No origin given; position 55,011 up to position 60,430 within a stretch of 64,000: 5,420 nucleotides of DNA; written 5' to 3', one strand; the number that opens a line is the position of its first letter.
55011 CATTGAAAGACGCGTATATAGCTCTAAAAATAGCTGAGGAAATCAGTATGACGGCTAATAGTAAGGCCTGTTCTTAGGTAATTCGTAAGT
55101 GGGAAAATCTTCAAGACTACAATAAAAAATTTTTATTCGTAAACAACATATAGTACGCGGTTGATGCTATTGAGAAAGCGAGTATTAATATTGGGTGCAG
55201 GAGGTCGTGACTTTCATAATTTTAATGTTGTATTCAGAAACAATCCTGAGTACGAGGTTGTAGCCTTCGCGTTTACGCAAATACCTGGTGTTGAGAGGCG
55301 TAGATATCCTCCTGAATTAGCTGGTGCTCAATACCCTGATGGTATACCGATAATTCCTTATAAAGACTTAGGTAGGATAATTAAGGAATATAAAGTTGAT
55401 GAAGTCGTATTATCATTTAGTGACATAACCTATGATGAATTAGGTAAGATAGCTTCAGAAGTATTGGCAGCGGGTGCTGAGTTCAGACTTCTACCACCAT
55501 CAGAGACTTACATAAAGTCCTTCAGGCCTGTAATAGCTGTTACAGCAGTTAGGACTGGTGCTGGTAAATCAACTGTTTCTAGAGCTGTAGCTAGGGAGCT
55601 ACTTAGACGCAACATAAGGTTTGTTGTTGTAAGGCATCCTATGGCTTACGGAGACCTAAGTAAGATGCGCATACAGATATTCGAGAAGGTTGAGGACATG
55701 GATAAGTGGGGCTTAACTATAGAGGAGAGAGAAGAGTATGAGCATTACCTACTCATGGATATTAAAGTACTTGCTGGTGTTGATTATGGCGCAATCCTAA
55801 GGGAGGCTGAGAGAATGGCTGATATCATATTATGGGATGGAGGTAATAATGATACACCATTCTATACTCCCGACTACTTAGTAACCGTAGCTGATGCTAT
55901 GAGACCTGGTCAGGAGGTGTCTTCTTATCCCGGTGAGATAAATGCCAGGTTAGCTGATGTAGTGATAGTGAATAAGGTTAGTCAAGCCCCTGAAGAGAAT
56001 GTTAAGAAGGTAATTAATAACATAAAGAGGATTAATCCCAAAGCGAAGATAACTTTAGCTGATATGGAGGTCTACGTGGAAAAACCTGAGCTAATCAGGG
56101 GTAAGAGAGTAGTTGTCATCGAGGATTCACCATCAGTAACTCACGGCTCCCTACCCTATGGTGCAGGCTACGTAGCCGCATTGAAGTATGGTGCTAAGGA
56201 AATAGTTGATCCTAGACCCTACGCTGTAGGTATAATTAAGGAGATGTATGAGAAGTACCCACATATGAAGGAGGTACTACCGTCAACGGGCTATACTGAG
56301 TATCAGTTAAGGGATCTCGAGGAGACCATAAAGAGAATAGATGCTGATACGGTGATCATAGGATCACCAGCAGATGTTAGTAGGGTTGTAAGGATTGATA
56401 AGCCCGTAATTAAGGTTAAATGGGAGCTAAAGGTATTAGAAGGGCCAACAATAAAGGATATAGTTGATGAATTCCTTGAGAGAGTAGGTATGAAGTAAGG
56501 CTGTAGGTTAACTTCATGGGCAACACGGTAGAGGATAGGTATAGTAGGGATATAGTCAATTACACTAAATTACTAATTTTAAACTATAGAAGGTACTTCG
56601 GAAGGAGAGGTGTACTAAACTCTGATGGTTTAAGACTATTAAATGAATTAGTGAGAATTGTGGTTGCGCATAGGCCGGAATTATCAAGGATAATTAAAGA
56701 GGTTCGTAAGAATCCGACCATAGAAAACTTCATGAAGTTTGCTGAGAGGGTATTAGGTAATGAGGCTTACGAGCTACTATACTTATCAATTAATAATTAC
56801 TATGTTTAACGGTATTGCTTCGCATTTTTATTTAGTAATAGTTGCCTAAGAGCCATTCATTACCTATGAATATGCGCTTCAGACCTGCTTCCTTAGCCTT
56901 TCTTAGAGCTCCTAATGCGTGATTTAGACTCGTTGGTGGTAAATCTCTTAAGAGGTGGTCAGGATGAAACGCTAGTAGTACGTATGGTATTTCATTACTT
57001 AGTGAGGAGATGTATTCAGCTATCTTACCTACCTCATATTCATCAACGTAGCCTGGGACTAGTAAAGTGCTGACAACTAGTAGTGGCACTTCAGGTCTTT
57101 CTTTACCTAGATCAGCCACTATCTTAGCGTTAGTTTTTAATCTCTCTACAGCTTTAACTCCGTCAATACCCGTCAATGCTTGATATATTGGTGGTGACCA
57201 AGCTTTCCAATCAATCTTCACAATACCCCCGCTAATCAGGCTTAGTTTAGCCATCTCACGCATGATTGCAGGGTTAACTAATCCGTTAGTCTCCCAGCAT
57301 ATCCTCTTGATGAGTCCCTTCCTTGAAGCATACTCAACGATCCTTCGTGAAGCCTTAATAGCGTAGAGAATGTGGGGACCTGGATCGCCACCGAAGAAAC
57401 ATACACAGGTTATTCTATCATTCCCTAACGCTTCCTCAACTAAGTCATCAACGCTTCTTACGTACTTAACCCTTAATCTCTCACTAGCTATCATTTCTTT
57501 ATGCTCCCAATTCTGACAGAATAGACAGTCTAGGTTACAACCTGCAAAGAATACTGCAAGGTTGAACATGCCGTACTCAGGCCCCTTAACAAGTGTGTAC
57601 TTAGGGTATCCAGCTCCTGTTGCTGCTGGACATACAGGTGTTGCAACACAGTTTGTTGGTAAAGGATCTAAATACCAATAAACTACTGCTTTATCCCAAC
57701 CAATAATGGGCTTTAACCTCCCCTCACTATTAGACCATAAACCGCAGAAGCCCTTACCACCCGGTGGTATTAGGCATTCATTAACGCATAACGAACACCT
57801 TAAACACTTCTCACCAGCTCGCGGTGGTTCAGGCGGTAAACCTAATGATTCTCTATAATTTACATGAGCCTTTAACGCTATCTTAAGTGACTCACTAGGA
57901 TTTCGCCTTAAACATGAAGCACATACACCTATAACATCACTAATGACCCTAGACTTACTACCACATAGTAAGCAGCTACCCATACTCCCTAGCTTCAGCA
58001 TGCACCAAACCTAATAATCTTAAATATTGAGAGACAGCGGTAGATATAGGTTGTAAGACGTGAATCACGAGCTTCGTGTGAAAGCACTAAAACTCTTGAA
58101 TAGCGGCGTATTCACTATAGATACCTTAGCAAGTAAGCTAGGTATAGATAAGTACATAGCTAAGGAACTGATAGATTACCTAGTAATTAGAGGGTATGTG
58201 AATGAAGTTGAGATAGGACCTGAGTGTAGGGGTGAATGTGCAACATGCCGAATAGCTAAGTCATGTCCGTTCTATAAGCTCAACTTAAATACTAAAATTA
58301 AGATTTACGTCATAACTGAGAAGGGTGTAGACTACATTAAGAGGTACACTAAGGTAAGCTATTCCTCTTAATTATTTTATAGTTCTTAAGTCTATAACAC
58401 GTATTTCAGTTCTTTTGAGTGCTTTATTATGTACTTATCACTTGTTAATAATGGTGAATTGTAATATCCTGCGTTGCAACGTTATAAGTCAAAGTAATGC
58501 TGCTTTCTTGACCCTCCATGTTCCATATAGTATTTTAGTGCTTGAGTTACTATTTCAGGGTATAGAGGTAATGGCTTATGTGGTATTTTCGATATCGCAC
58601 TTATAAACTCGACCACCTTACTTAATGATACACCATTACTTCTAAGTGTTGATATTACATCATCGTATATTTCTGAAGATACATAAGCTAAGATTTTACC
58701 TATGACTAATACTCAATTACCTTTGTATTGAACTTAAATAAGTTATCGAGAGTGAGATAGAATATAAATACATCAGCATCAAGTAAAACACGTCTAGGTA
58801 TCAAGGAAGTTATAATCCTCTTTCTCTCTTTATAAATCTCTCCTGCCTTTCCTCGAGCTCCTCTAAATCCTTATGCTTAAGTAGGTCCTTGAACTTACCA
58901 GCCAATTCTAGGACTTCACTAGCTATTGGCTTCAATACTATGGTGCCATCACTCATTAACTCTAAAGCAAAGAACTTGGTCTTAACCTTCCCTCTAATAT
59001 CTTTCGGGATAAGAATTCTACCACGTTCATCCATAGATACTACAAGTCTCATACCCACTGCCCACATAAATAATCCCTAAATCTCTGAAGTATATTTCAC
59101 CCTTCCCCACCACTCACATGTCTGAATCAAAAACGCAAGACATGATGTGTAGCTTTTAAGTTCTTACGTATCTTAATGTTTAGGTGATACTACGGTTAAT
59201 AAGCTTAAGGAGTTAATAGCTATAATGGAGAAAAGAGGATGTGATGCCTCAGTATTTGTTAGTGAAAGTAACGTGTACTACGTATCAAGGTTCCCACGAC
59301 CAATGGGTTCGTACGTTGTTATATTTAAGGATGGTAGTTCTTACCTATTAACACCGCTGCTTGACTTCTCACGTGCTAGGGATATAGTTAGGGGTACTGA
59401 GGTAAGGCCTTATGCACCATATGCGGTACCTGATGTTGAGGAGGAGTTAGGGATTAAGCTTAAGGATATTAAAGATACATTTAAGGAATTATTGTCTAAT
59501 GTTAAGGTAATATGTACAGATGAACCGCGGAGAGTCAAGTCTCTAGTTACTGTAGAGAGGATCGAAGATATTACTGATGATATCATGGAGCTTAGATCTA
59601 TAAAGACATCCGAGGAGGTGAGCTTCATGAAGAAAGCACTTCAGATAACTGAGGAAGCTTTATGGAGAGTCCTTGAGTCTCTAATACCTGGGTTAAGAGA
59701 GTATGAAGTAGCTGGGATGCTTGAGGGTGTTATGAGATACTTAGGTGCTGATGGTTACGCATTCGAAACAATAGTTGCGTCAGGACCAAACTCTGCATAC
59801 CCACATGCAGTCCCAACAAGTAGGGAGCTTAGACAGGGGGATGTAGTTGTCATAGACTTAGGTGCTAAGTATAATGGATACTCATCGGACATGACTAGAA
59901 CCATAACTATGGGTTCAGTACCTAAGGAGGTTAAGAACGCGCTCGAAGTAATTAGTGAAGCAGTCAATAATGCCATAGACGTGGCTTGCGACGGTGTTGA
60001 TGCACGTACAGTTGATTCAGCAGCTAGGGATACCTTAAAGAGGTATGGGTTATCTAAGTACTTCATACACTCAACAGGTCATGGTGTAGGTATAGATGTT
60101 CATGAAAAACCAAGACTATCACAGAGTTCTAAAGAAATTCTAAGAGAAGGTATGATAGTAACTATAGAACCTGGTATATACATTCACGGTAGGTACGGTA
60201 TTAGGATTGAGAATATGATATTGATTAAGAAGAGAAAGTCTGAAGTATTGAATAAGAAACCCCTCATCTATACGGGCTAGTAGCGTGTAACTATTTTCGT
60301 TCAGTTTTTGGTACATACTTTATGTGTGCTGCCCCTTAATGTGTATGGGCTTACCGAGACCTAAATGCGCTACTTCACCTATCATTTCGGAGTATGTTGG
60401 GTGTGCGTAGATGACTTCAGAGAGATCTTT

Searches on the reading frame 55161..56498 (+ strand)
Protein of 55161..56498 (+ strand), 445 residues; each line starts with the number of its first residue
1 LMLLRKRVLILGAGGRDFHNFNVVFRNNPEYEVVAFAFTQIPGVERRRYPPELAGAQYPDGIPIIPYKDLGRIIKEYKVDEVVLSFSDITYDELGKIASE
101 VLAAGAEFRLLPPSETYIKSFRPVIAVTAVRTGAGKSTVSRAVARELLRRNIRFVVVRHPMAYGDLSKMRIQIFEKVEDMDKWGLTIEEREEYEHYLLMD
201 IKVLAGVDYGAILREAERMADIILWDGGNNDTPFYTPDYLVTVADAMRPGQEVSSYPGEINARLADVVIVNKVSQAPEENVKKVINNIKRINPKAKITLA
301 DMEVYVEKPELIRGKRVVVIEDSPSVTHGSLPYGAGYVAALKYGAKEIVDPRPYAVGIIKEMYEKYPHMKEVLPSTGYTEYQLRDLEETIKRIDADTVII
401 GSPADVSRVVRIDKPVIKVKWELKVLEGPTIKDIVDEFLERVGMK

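Call 80: search_protein_families(library=pfam, proteins=[window:55161-56498:+], max_evalue=0.001)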
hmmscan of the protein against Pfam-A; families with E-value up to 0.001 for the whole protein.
window:55161-56498:+ (445 aa): 1 family
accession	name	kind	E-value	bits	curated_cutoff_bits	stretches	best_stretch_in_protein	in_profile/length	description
PF02492.25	cobW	-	1.1e-05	25.5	20.7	1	234-297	112-178/180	CobW/HypB/UreG, nucleotide-binding domain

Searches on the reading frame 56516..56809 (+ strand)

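Call 34: search_protein_families(library=pfam, proteins=[window:56516-56809:+], max_evalue=0.01)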
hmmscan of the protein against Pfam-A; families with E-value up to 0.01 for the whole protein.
window:56516-56809:+ (97 aa): 1 family
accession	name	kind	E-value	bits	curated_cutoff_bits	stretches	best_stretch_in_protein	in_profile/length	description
PF01029.23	NusB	-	0.00072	20.4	23.1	1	30-94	36-101/133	NusB family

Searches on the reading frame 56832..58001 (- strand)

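Call 80: search_protein_families(library=pfam, proteins=[window:56832-58001:-], max_evalue=0.001)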
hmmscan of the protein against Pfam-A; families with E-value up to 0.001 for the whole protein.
window:56832-58001:- (389 aa): 2 families
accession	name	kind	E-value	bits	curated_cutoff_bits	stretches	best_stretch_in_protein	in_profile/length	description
PF04055.27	Radical_SAM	-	1.2e-16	61.8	29.5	1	151-321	3-157/166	Radical SAM superfamily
PF13353.11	Fer4_12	-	1e-06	29.5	22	1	148-252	8-102/137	4Fe-4S single cluster domain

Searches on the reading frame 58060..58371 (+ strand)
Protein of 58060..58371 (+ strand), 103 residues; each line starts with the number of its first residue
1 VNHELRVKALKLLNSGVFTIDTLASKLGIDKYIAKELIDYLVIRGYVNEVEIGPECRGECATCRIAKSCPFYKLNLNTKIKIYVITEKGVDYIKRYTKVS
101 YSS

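Call 34: search_protein_families(library=pfam, proteins=[window:58060-58371:+], max_evalue=0.01)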
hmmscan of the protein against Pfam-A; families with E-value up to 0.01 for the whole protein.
window:58060-58371:+ (103 aa): 3 families
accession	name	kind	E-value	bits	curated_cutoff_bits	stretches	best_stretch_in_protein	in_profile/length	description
PF01978.25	TrmB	-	0.0016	18.7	25.6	1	10-54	15-59/68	Sugar-specific transcriptional regulator TrmB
PF24409.1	wHTH-PRTase_assc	-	0.0045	17.4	27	0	10-49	4-43/83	wHTH-PRTase associated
PF09012.17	FeoC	-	0.0046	17.5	21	1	21-68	18-65/69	FeoC like transcriptional regulator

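Call 64: search_protein_families(library=ncbifam, proteins=[window:58060-58371:+], max_evalue=0.001)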
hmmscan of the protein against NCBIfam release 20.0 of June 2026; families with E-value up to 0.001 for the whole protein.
window:58060-58371:+ (103 aa): 0 families

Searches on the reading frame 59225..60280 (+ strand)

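Call 80: search_protein_families(library=pfam, proteins=[window:59225-60280:+], max_evalue=0.001)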
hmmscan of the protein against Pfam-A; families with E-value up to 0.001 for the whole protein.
window:59225-60280:+ (351 aa): 2 families
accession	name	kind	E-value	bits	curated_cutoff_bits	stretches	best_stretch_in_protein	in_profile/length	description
PF00557.29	Peptidase_M24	-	4.5e-67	226.3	23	1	135-335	3-207/208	Metallopeptidase family M24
PF01321.24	Creatinase_N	-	1.5e-07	32.4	22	1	1-125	9-127/128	Creatinase/Prolidase N-terminal domain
